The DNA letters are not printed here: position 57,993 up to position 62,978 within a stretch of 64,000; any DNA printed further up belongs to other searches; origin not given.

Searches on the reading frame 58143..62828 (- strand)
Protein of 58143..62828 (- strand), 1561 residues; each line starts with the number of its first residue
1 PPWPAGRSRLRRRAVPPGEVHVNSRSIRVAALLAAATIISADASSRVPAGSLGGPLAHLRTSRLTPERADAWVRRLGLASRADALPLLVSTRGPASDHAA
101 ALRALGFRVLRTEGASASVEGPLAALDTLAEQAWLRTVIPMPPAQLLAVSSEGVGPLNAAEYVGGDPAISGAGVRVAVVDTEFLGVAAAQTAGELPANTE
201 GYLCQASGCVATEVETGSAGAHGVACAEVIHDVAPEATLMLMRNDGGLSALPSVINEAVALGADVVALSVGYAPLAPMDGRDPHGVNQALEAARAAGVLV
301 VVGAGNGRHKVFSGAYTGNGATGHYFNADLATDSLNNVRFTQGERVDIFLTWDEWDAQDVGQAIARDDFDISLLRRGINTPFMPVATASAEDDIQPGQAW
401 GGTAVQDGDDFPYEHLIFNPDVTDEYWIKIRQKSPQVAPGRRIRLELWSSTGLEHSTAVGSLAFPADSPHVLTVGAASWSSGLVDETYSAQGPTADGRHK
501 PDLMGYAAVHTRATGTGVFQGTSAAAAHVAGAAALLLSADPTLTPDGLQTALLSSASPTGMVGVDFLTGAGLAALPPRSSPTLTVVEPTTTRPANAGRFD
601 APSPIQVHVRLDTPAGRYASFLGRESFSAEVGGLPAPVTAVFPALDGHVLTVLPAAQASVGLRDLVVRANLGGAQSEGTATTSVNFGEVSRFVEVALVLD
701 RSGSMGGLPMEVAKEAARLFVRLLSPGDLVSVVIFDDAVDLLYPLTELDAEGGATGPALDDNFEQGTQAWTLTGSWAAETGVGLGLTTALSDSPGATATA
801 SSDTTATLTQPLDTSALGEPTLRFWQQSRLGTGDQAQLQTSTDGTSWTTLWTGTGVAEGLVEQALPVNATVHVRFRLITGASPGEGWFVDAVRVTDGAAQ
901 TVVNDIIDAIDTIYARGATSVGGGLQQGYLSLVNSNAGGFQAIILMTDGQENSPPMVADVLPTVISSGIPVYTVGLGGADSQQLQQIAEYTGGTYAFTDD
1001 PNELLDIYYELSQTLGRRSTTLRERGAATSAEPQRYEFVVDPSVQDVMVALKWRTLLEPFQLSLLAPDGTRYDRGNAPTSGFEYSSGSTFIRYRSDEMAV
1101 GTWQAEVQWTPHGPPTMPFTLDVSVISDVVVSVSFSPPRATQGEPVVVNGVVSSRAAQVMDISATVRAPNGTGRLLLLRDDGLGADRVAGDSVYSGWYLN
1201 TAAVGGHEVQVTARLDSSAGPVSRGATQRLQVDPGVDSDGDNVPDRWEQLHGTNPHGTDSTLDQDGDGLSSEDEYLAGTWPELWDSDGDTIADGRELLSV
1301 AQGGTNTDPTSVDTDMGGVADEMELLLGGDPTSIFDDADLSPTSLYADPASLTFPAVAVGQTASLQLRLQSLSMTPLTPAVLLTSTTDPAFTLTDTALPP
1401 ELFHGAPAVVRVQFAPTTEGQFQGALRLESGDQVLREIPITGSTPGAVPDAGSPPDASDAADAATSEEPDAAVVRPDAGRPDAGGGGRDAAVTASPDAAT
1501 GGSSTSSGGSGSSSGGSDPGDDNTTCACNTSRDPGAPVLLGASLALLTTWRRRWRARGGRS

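Call 26: search_protein_families(library=pfam, proteins=[window:58143-62828:-], max_evalue=0.0001)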
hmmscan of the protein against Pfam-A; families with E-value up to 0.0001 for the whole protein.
window:58143-62828:- (1561 aa): 4 families
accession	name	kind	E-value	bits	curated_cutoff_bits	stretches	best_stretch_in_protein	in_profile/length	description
PF00082.27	Peptidase_S8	-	2.3e-22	80.1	21.8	1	459-571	161-288/288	Subtilase family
PF00092.34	VWA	-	8.2e-17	62.4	23.8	1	904-1007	62-171/174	von Willebrand factor type A domain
PF13768.12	VWA_3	-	3.2e-10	40.7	27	1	903-997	61-155/155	von Willebrand factor type A domain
PF13519.12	VWA_2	-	2.2e-08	35.1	27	1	695-747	1-57/107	von Willebrand factor type A domain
